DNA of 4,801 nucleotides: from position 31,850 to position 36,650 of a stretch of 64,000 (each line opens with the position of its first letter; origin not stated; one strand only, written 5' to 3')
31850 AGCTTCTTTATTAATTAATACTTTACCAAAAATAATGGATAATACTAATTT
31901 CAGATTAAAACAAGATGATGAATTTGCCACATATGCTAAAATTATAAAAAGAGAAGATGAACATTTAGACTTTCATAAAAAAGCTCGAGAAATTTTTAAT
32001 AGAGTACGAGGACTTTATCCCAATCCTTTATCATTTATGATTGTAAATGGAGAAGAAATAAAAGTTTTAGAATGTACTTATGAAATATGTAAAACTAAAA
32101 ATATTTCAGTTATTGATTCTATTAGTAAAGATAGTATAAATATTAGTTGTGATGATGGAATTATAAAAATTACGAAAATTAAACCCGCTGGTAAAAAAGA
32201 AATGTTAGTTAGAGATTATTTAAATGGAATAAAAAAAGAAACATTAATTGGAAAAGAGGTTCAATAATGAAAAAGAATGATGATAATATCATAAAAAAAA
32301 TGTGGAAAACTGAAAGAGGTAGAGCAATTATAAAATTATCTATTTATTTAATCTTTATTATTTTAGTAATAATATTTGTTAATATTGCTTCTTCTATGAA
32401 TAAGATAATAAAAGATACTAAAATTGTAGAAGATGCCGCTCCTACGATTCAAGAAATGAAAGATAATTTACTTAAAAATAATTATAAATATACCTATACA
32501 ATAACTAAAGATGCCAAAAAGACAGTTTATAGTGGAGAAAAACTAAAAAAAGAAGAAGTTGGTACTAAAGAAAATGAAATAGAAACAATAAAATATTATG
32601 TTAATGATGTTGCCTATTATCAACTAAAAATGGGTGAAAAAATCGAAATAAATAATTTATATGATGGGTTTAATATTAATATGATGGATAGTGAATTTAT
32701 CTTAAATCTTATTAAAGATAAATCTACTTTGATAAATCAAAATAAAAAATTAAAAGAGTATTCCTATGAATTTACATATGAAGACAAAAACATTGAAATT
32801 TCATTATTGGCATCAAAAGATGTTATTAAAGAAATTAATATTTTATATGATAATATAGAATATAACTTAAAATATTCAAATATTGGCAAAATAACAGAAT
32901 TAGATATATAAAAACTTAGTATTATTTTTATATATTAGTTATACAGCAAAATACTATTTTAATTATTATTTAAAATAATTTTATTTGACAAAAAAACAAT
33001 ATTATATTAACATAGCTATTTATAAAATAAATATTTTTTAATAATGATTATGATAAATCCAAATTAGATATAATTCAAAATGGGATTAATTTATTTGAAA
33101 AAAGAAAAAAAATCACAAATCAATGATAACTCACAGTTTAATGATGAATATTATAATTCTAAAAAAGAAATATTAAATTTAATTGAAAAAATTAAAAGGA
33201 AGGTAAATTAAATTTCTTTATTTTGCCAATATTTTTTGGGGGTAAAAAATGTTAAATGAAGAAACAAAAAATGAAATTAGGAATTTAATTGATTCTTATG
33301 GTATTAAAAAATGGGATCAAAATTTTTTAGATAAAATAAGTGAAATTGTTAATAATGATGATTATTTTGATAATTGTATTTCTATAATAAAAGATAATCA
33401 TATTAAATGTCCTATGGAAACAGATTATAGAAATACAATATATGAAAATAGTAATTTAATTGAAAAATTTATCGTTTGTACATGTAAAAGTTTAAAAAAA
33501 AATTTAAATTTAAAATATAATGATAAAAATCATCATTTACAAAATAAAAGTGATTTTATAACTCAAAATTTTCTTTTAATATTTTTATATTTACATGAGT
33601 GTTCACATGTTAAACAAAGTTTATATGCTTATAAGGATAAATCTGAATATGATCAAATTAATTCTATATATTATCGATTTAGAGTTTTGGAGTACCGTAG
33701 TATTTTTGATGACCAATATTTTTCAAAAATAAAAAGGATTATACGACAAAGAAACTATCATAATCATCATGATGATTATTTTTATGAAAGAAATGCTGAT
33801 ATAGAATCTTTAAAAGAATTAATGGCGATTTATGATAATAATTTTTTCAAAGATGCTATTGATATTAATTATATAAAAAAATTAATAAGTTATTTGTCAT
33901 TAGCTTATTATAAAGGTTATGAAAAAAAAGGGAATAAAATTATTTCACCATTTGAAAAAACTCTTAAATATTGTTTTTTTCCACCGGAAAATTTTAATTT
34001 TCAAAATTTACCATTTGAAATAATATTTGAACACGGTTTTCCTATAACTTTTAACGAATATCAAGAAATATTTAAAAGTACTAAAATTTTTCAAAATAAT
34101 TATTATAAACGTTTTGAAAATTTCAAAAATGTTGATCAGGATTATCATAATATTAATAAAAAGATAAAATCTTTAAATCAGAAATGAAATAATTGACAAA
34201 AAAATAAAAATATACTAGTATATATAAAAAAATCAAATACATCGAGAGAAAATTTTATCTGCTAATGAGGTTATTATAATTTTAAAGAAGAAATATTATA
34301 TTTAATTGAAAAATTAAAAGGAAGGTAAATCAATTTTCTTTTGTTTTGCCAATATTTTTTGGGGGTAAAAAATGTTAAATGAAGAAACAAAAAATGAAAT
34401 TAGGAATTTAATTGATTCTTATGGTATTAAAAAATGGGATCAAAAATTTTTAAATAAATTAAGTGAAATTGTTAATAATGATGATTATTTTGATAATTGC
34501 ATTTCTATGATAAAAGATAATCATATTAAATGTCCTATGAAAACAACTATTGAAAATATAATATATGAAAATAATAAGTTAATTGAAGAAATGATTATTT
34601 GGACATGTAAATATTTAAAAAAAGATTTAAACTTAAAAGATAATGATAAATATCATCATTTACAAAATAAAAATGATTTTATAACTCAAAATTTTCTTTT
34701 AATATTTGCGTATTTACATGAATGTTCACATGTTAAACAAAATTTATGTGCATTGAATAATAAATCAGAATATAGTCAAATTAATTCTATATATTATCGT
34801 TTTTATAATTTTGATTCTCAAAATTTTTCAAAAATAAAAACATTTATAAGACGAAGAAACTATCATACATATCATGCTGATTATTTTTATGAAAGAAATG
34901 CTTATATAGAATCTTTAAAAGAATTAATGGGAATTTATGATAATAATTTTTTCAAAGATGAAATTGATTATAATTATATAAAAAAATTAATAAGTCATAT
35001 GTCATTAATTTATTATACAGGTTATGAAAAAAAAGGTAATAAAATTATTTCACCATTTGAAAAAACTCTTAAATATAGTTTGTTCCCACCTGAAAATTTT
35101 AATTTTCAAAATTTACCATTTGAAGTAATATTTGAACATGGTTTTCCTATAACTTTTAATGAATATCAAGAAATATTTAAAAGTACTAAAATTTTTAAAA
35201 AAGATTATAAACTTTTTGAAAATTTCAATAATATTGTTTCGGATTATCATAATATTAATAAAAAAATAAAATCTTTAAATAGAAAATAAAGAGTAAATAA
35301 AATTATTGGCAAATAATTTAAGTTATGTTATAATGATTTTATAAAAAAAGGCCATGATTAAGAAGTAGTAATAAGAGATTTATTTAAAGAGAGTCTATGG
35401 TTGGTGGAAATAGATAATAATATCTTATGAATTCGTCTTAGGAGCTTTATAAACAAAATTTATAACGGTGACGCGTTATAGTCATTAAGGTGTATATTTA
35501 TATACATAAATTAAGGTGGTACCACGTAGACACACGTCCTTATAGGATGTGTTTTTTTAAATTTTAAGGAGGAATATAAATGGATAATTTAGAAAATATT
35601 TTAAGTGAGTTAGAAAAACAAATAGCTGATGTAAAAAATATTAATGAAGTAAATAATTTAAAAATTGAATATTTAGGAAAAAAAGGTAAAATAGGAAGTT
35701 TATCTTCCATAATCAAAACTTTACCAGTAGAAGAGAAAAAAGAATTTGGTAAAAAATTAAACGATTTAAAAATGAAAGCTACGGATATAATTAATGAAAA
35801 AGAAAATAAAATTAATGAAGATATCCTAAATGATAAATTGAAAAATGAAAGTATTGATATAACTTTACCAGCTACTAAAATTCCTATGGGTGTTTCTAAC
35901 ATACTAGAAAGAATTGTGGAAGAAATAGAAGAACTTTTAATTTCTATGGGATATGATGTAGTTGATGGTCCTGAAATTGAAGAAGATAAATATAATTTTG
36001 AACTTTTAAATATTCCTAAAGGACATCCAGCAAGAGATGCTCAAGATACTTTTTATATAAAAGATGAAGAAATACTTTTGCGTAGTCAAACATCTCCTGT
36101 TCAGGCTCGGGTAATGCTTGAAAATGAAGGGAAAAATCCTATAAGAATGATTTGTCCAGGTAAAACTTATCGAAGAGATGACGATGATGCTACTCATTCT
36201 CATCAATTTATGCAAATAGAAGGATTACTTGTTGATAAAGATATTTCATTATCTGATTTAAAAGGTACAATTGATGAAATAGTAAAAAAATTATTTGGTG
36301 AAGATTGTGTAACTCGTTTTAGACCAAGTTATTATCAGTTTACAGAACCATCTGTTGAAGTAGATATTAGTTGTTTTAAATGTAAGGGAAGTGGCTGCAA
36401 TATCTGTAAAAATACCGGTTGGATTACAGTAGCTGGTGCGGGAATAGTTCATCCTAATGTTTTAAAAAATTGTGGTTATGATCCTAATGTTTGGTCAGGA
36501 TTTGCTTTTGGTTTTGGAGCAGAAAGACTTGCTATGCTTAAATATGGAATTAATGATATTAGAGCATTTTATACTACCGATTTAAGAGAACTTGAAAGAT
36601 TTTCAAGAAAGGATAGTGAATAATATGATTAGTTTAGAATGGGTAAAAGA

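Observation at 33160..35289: Tandem duplication of an HExxH-protein gene together with its leader, directly upstream of the pheST T-box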

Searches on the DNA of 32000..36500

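Call 11: search_rna_families(source=window, start=32000, end=36500, threshold=evalue, max_evalue=1)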
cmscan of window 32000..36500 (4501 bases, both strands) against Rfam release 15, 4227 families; matches with E-value up to 1: 2.
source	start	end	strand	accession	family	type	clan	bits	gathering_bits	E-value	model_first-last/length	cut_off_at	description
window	35345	35544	+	RF00230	T-box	Cis-reg; leader;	-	120.5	93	2.7e-27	1-219/219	no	T-box leader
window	35063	35146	+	RF02345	ar15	Gene; sRNA;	CL00108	26.8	40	0.016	1-112/112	no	Alphaproteobacterial ar15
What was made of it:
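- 35345..35544 (+): T-box leader of pheST, with a terminator-like hairpin at 35532-35552. Context only. Rfam RF00230, 120.5 bits, E 2.7e-27 (call 11).
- On cis-regulatory RNA leader: No Rfam hit there (call 11).
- Tried and rejected: At 26.8 bits against a gathering score of 40, treated as chance (call 11).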
